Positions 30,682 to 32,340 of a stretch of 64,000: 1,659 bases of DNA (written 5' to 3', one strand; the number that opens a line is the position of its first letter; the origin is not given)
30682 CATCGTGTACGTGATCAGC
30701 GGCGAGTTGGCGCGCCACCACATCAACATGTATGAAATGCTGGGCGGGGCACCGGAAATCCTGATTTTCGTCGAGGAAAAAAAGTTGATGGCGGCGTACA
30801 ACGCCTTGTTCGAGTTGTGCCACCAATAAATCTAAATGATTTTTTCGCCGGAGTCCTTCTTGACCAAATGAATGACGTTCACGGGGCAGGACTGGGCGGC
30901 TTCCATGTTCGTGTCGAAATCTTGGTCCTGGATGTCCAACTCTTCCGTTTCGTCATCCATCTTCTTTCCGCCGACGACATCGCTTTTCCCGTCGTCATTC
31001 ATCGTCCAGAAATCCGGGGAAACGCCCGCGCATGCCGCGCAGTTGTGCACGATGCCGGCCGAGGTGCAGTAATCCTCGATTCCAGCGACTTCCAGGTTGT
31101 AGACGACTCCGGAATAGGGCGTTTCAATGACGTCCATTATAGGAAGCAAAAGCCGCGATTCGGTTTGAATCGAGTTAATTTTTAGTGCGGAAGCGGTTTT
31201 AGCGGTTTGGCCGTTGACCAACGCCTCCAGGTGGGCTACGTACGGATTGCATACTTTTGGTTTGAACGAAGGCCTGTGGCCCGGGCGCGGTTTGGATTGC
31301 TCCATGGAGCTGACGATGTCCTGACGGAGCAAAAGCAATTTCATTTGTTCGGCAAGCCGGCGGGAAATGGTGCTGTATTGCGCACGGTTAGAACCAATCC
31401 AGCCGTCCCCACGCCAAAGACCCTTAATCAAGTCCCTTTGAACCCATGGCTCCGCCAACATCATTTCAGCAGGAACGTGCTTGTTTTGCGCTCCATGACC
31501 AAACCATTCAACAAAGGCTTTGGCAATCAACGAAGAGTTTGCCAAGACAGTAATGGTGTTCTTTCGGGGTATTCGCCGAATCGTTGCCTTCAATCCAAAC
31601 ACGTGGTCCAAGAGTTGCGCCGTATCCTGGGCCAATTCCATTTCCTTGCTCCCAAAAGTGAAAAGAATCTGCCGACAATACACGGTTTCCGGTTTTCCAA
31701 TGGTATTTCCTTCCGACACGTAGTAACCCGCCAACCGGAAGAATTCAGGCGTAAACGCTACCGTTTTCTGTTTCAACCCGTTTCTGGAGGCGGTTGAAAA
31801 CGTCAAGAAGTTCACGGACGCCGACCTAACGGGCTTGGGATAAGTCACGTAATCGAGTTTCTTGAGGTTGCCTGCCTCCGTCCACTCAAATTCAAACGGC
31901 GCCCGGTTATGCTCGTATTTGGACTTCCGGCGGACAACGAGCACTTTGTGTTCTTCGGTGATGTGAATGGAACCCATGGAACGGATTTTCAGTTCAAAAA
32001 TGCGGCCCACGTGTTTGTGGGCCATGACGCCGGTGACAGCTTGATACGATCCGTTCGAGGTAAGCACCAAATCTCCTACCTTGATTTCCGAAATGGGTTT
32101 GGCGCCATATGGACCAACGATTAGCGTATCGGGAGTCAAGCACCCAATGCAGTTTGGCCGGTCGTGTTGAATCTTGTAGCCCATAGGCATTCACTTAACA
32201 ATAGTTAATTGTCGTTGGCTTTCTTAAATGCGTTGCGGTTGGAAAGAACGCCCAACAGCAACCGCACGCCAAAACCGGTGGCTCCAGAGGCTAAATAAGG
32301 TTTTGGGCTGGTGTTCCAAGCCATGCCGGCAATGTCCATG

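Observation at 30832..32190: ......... intein inserted inside the CxxCxxC cluster-binding motif of a small ferredoxin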

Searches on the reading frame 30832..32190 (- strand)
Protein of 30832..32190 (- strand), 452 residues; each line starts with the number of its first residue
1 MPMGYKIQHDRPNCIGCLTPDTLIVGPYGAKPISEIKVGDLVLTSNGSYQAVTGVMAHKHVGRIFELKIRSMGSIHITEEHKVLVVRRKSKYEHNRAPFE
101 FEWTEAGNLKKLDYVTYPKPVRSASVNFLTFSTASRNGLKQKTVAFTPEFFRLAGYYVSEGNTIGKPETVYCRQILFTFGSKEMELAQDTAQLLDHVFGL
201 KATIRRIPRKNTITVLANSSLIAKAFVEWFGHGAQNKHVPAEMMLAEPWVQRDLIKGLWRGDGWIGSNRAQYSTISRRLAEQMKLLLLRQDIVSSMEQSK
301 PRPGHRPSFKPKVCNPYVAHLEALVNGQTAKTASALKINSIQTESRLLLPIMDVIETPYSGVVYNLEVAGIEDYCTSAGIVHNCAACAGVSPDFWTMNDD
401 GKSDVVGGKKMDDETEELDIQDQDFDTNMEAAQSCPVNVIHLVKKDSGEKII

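Call 4: search_protein_families(library=pfam, proteins=[window:30832-32190:-], max_evalue=1)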
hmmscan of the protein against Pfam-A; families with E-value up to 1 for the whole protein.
window:30832-32190:- (452 aa): 6 families
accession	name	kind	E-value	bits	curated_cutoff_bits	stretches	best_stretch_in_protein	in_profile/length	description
PF14528.11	LAGLIDADG_3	-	6.8e-17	61.9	22.5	2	250-307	2-62/82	LAGLIDADG-like domain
PF13459.11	Fer4_15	-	3.5e-07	31.3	22.4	1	384-441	11-65/66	4Fe-4S single cluster domain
PF14890.11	Intein_splicing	-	6.5e-07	29.7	35.8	1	50-383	36-155/155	Intein splicing domain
PF13403.11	Hint_2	-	1.3e-05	26.1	28.4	1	17-57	2-42/147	Hint domain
PF13370.11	Fer4_13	-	0.00016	22.8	24.5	1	383-441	8-57/58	4Fe-4S single cluster domain of Ferredoxin I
PF01079.26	Hint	-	0.0068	16.5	29.7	1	15-117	11-116/213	Hint module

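Call 5: search_protein_families(library=ncbifam, proteins=[window:30832-32190:-], max_evalue=1)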
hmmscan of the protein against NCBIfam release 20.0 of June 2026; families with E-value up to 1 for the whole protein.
window:30832-32190:- (452 aa): 8 families
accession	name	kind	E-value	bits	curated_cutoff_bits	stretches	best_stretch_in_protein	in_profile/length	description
NF045703.1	rSAM_Tes_intein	exception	7.6e-09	33.9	1700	2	143-384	364-611/1040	tetraether lipid synthase Tes, intein-containing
NF011491.0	PRK14898.1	equivalog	8.8e-07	27.3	783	1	218-300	305-388/860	DNA-directed RNA polymerase subunit A''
NF011418.0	PRK14845.1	equivalog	2.1e-05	22.5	756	1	46-300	73-281/1049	translation initiation factor IF-2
NF005852.0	PRK07773.1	equivalog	0.00028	19.3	780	1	178-313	528-681/886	replicative DNA helicase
TIGR01445.1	intein_Nterm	domain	0.00062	20.7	24.5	1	17-85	1-83/83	intein N-terminal splicing region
NF038098.1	GyrA_w_intein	exception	0.0014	16.6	1850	1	214-298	299-388/1232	intein-containing DNA gyrase subunit A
NF007072.0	PRK09519.1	equivalog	0.0019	16.6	1024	1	250-308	457-523/790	intein-containing recombinase RecA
NF006207.0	PRK08332.1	equivalog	0.017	12.3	2400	1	175-297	1025-1144/1684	vitamin B12-dependent ribonucleotide reductase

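Call 6: find_homologous_proteins(query=window:30832-32190:-, max_evalue=0.001)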
Query window:30832-32190:- (452 aa): 57 proteins with E <= 0.001 among 6336 candidates.
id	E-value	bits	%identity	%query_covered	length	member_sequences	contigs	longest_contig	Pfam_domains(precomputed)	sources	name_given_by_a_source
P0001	6.0e-277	936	100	91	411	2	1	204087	PF14528.12,PF13459.12,PF14890.12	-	-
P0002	4.8e-249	845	80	100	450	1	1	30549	PF14528.12,PF13459.12,PF13403.12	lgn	-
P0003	2.5e-228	776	74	100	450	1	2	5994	PF14528.12,PF13459.12,PF13403.12,PF14890.12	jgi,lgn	-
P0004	1.2e-226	771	74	100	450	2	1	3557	PF14528.12,PF13459.12,PF13370.12,PF13403.12,PF14890.12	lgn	-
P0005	1.5e-99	352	61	33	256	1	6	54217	PF13459.12,PF13370.12,PF13403.12,PF14890.12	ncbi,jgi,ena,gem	-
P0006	5.8e-74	268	38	88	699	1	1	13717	PF12367.14,PF02775.27,PF14528.12,PF14890.12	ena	-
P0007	1.2e-73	266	37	88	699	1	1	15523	PF12367.14,PF02775.27,PF14528.12,PF14890.12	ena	-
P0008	4.7e-70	255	40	83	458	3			PF05203.22,PF14528.12,PF14890.12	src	-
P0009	4.9e-66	241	37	82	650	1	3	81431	PF12367.14,PF02775.27,PF14528.12,PF14890.12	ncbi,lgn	-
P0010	7.4e-66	241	37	85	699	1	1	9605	PF12367.14,PF02775.27,PF14528.12,PF14890.12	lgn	-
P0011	2.4e-65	239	36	82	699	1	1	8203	PF12367.14,PF02775.27,PF14528.12,PF14890.12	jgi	jgi:2-oxoglutarate ferredoxin oxidoreductase subunit beta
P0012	1.9e-64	236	37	86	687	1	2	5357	PF12367.14,PF02775.27,PF14528.12,PF14890.12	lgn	-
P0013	9.3e-64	234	38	85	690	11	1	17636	PF12367.14,PF02775.27,PF14528.12,PF14890.12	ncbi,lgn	-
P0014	1.4e-63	233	35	86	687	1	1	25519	PF12367.14,PF02775.27,PF14528.12,PF14890.12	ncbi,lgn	-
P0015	2.8e-63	232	35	84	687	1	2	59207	PF12367.14,PF02775.27,PF14528.12,PF14890.12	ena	-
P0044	4.0e-45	173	34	82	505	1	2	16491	PF14528.12,PF01592.22,PF14890.12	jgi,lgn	jgi:NifU-like protein involved in Fe-S cluster formation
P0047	1.3e-32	131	30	82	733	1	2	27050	PF04551.20,PF14528.12,PF26540.1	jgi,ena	-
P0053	1.0e-14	72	51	15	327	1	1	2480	PF00551.25,PF13459.12,PF13370.12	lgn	-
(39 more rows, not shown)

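Call 13: find_related_loci(query=window:30832-32190:-, collection=genome_contigs, flank=6000)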
Query window:30832-32190:- (452 aa) in genome_contigs; peptide patterns used: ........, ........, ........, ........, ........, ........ (x = any residue, [..] = any of these).
20 stretches matched a pattern; 1 encode a relative of the query (tblastn E <= 1e-3); 1 distinct loci.
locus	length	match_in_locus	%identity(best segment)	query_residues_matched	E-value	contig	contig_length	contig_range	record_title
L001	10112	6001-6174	53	384-442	2e-12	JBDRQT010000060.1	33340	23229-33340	MAG: archaeon isolate MEGAHIT-group-2.59 k141_509980, whole genome shotgun sequence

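Call 14: list_cluster_members(proteins=[P0005, P0060, P0058, P0002, P0003, P0004, P0053, P0044, P0047, P0008])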
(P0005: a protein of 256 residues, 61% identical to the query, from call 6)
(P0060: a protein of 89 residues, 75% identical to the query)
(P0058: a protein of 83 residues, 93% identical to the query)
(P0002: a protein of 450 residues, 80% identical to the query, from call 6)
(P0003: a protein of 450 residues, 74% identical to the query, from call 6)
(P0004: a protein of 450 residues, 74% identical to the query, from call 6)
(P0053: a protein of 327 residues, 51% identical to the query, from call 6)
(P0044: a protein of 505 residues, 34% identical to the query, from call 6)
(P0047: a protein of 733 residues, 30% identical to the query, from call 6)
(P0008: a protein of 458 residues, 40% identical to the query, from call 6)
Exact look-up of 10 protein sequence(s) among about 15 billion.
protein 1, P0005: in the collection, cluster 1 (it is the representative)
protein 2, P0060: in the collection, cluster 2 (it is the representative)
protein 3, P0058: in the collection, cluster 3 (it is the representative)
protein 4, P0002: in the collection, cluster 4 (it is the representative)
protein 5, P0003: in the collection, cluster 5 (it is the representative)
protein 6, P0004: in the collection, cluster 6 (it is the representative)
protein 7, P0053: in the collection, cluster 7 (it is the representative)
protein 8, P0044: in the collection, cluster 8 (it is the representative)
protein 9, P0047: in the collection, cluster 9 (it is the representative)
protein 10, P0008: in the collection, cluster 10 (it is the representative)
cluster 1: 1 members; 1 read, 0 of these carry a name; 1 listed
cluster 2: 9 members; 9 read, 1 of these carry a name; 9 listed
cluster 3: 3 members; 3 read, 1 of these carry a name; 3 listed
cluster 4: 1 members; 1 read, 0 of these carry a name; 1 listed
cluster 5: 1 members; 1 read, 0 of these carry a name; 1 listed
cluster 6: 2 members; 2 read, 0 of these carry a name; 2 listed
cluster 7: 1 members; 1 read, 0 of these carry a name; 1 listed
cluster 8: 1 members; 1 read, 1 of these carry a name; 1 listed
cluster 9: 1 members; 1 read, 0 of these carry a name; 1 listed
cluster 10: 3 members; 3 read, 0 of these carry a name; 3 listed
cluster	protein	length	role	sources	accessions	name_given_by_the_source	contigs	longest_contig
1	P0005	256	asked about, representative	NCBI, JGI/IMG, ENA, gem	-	-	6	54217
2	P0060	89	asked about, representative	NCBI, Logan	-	-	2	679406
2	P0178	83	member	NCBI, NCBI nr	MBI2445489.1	ferredoxin [Candidatus Micrarchaeota archaeon]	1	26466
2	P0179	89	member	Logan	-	-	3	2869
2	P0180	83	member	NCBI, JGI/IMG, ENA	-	-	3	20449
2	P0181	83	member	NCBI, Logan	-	-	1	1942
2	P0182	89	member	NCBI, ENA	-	-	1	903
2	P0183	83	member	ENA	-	-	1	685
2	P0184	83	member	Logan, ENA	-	-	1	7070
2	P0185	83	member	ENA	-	-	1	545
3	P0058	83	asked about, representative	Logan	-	-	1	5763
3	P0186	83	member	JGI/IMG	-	ferredoxin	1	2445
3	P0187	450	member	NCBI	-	-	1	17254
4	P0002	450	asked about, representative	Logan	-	-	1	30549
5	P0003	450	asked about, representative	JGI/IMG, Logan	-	-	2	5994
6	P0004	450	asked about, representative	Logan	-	-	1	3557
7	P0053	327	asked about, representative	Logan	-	-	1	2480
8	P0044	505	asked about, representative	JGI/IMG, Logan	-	NifU-like protein involved in Fe-S cluster formation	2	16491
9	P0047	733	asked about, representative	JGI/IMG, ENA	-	-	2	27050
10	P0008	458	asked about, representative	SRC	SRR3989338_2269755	-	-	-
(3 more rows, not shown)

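Call 16: find_encoding_contigs(protein=P0002, flank=8000, max_places=4)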
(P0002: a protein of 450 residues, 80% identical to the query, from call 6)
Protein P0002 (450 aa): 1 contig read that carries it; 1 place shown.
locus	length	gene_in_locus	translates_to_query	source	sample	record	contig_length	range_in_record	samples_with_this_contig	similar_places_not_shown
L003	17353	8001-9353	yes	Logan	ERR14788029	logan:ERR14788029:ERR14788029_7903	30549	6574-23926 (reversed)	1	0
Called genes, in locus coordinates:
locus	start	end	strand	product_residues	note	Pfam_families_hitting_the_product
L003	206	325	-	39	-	-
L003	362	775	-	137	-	-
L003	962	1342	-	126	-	PF01894:YjbQ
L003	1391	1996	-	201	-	PF00081:Sod_Fe_N, PF02777:Sod_Fe_C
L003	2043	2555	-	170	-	PF01965:DJ-1_PfpI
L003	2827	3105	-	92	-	-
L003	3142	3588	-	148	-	PF00578:AhpC-TSA, PF08534:Redoxin, PF13911:AhpC-TSA_2 (weak)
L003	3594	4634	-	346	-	PF13414:TPR_11 (faint), PF13431:TPR_17 (faint), PF12895:ANAPC3 (faint), PF13432:TPR_16, PF00515:TPR_1 (weak), PF07719:TPR_2 (weak), PF13428:TPR_14 (weak), PF14559:TPR_19 (weak), +2 more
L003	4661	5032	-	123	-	PF02629:CoA_binding (weak), PF13380:CoA_binding_2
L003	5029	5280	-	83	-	-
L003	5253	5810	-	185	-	PF08984:DUF1858, PF01521:Fe-S_biosyn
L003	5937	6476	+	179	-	-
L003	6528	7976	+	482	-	PF02789:Peptidase_M17_N, PF00883:Peptidase_M17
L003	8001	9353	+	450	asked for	PF13403:Hint_2 (weak), PF14528:LAGLIDADG_3, PF13459:Fer4_15 (weak)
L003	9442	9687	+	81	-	PF00462:Glutaredoxin, PF13417:GST_N_3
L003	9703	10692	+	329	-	PF00044:Gp_dh_N, PF02800:Gp_dh_C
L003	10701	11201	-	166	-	-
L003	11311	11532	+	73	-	-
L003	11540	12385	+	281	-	PF16285:DUF4931_N, PF01087:GalP_UDP_transf (weak)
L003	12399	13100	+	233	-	-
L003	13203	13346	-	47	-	-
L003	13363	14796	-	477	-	-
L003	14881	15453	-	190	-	PF01092:Ribosomal_S6e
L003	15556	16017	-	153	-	-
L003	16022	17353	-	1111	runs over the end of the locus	PF14890:Intein_splicing, PF14528:LAGLIDADG_3, PF00009:GTP_EFTU, PF11987:IF-2, PF14578:GTP_EFTU_D4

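Call 17: find_encoding_contigs(protein=P0005, flank=8000, max_places=6)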
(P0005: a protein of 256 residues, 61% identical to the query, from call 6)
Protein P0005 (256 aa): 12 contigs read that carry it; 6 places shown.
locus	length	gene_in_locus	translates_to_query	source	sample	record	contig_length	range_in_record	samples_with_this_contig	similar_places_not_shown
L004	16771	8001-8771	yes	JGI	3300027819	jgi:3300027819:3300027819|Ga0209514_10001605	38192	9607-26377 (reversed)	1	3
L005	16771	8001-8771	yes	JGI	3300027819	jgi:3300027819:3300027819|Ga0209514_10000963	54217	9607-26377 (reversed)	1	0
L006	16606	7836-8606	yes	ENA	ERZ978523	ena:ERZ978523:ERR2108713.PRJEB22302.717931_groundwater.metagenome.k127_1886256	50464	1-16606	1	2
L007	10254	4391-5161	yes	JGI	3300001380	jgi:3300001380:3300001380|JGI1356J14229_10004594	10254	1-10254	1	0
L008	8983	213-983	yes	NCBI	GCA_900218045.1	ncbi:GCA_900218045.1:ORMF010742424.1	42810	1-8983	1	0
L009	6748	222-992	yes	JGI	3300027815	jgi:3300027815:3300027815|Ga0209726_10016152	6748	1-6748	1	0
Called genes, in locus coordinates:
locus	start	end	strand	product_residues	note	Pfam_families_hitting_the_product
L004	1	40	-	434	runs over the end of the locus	PF03050:DDE_Tnp_IS66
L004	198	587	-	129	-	PF10049:DUF2283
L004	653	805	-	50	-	-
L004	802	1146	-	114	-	-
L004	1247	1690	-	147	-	PF00565:SNase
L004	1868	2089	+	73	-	-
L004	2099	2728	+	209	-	-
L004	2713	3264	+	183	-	-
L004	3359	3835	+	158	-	-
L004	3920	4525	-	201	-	PF01174:SNO, PF00117:GATase (weak)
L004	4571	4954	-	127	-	-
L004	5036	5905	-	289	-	PF01680:SOR_SNZ, PF05690:ThiG (weak)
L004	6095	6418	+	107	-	-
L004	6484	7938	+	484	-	PF02789:Peptidase_M17_N, PF00883:Peptidase_M17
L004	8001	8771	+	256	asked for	PF13403:Hint_2 (faint), PF14890:Intein_splicing (faint), PF13370:Fer4_13 (weak), PF13459:Fer4_15 (weak)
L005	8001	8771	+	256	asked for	PF13403:Hint_2 (faint), PF14890:Intein_splicing (faint), PF13370:Fer4_13 (weak), PF13459:Fer4_15 (weak)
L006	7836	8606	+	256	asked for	PF13403:Hint_2 (faint), PF14890:Intein_splicing (faint), PF13370:Fer4_13 (weak), PF13459:Fer4_15 (weak)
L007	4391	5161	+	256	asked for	PF13403:Hint_2 (faint), PF14890:Intein_splicing (faint), PF13370:Fer4_13 (weak), PF13459:Fer4_15 (weak)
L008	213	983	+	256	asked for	PF13403:Hint_2 (faint), PF14890:Intein_splicing (faint), PF13370:Fer4_13 (weak), PF13459:Fer4_15 (weak)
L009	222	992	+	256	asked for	PF13403:Hint_2 (faint), PF14890:Intein_splicing (faint), PF13370:Fer4_13 (weak), PF13459:Fer4_15 (weak)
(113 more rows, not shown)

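Call 26: search_solved_structures(query=window:31039-32142:-, max_evalue=0.01, show_alignments=3)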
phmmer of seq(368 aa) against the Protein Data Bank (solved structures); distinct sequences matched with E-value up to 0.01: 1.
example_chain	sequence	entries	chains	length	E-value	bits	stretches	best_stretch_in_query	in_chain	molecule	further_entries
2cw7_A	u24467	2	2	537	1.9e-06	30.3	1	119-272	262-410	Endonuclease PI-PkoII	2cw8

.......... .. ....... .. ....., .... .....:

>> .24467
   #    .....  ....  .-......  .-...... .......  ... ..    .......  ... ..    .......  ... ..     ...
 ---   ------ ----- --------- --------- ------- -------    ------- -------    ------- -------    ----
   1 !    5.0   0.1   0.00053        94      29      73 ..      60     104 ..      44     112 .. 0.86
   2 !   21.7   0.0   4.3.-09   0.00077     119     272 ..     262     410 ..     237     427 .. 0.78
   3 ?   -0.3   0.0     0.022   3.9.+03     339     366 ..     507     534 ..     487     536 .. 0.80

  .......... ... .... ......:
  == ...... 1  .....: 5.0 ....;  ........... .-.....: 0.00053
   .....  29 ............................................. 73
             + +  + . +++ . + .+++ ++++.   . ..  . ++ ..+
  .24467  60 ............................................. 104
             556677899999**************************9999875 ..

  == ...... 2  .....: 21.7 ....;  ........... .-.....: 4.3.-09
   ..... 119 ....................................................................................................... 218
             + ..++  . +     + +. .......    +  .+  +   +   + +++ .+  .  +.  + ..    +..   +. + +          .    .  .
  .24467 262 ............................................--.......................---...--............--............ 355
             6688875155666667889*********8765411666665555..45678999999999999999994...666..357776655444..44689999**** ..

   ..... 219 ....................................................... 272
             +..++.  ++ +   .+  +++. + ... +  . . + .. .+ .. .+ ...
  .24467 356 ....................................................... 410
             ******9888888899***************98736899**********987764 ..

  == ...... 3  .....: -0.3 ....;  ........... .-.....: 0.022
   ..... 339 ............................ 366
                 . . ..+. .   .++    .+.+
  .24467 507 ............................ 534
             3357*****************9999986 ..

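Call 43: predict_structure(alignment_id=A2)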
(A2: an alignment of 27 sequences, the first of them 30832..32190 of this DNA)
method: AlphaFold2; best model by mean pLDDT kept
length: 452 residues; sequences in the alignment: 27
mean_pLDDT: 80.7   pTM: 0.79
mean pLDDT of the five models: 80.7, 80.5, 80.4, 80.2, 79.5
residues with pLDDT >= 90: 279; 70-90: 69; 50-70: 22; < 50: 82
segments of 3 or more residues with pLDDT < 50: 1-14, 385-452
pLDDT, mean of each block of 10 residues (from residue 1): 29 66 92 93 94 85 94 93 95 91 96 96 83 77 95 98 74 87 97 97 97 95 93 93 93 97 93 95 95 93 92 91 87 68 94 97 88 94 57 33 32 37 36 32 28 23
secondary structure, 60 per line:
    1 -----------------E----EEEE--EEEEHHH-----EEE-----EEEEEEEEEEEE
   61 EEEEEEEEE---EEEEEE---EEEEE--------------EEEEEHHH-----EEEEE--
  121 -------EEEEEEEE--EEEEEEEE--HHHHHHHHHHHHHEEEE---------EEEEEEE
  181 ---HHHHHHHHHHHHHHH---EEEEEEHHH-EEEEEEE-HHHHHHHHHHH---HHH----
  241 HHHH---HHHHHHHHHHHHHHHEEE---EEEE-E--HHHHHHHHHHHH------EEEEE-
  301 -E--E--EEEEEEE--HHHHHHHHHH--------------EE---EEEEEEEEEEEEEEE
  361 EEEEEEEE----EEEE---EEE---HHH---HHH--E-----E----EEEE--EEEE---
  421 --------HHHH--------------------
elements in order: E23-26 E29-32 E41-43 E49-69 E73-78 E82-86 E101-105 E114-118 E128-135 E138-145 H148-160 E161-164 E174-180 H184-198 E202-207 E212-218 H220-230 H241-244 H248-262 E263-265 E269-272 H277-288 E295-299 E308-314 H317-326 E346-368 E373-376 E380-382 E408-411 E414-417 H429-432

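Call 48: fold_search(model_id=the predicted structure, library=pdb)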
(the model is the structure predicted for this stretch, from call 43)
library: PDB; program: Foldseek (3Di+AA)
matches with E <= 10: 923; with E <= 0.001: 76
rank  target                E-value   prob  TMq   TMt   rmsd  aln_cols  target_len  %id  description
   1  7qsu                  8.5e-22  1.00  0.60  0.73   5.0       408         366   17  Crystal structure of homing endonuclease-associated TliVMA intein (C1A, d333-339) (released 2022-03-30)
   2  7qss                  2.9e-21  1.00  0.63  0.65   4.6       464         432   15  Crystal structure of homing endonuclease-associated TliVMA intein (C1A) (released 2022-03-30)
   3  2cw7                  5.7e-17  1.00  0.53  0.45  10.7       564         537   14  Crystal structure of intein homing endonuclease II (released 2006-04-18)
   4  7qst                  1.6e-16  1.00  0.54  0.66   6.8       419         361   13  Crystal structure of homing endonuclease-associated PhoVMA intein (C1A) (released 2022-03-30)
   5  1ef0_A                2.3e-16  1.00  0.51  0.54   7.8       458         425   14  CRYSTAL STRUCTURE OF PI-SCEI MINIPRECURSOR (released 2000-06-07)
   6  1jva_B                2.8e-16  1.00  0.48  0.50   9.8       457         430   13  CRYSTAL STRUCTURE OF THE VMA1-DERIVED ENDONUCLEASE BEARING THE N AND C EXTEIN PROPEPTIDES (released 2002-08-29)
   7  1vde_A                3.5e-16  1.00  0.49  0.52   8.3       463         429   14  PI-SCEI, A HOMING ENDONUCLEASE WITH PROTEIN SPLICING ACTIVITY (released 1998-04-08)
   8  1jva_A                4.1e-15  1.00  0.45  0.47  16.5       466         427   11  CRYSTAL STRUCTURE OF THE VMA1-DERIVED ENDONUCLEASE BEARING THE N AND C EXTEIN PROPEPTIDES (released 2002-08-29)
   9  1vde_B                5.4e-15  1.00  0.43  0.45  18.1       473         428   13  PI-SCEI, A HOMING ENDONUCLEASE WITH PROTEIN SPLICING ACTIVITY (released 1998-04-08)
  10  1lws_A                4.7e-14  1.00  0.42  0.44  17.9       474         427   12  Crystal structure of the intein homing endonuclease PI-SceI bound to its recognition sequence (released 2002-09-27)
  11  1ef0_B                5.9e-14  1.00  0.47  0.53   7.6       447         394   13  CRYSTAL STRUCTURE OF PI-SCEI MINIPRECURSOR (released 2000-06-07)
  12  1dq3                  9.7e-14  1.00  0.54  0.54   7.1       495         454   12  CRYSTAL STRUCTURE OF AN ARCHAEAL INTEIN-ENCODED HOMING ENDONUCLEASE PI-PFUI (released 2000-07-05)
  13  1lwt_A                2.2e-13  1.00  0.42  0.42  18.4       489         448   12  Crystal structure of the intein homing endonuclease PI-SceI bound to its substrate DNA (Ca2+ free) (released 2002-09-27)
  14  1um2_B                2.8e-13  1.00  0.46  0.49  16.1       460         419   12  Crystal Structure of the Vma1-Derived Endonuclease with the Ligated Extein Segment (released 2004-09-22)
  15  1dfa                  2.8e-13  1.00  0.42  0.46  17.2       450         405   12  CRYSTAL STRUCTURE OF PI-SCEI IN C2 SPACE GROUP (released 1999-12-08)
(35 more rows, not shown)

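Call 66: search_protein_representatives(protein=window:31042-32142:-)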
Query: 367 residues. Proteins with E-value up to 0.001 (for the whole library): 6369; up to 1e-10: 2358; up to 1e-30: 72. The best 150 are listed.
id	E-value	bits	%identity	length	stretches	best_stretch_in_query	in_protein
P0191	1.5e-64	234.6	39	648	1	1-367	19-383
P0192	2.2e-58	214.3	38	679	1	1-367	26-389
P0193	8.6e-54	199.2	31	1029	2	1-345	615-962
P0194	7.9e-51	189.5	35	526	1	1-367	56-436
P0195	3.1e-50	187.5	35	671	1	1-367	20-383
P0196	4.0e-50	187.2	31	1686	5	1-363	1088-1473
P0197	6.8e-49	183.1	30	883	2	12-367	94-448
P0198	6.5e-48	179.9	35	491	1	1-367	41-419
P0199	2.1e-47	178.3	34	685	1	1-352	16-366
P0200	7.9e-46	173.1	28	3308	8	1-287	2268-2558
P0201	2.1e-44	168.3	28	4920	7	122-366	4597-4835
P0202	7.4e-44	166.6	35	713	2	1-307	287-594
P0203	7.8e-44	166.5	28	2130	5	83-252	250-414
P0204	1.2e-43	165.9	31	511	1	1-367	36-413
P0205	2.6e-43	164.8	31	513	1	1-367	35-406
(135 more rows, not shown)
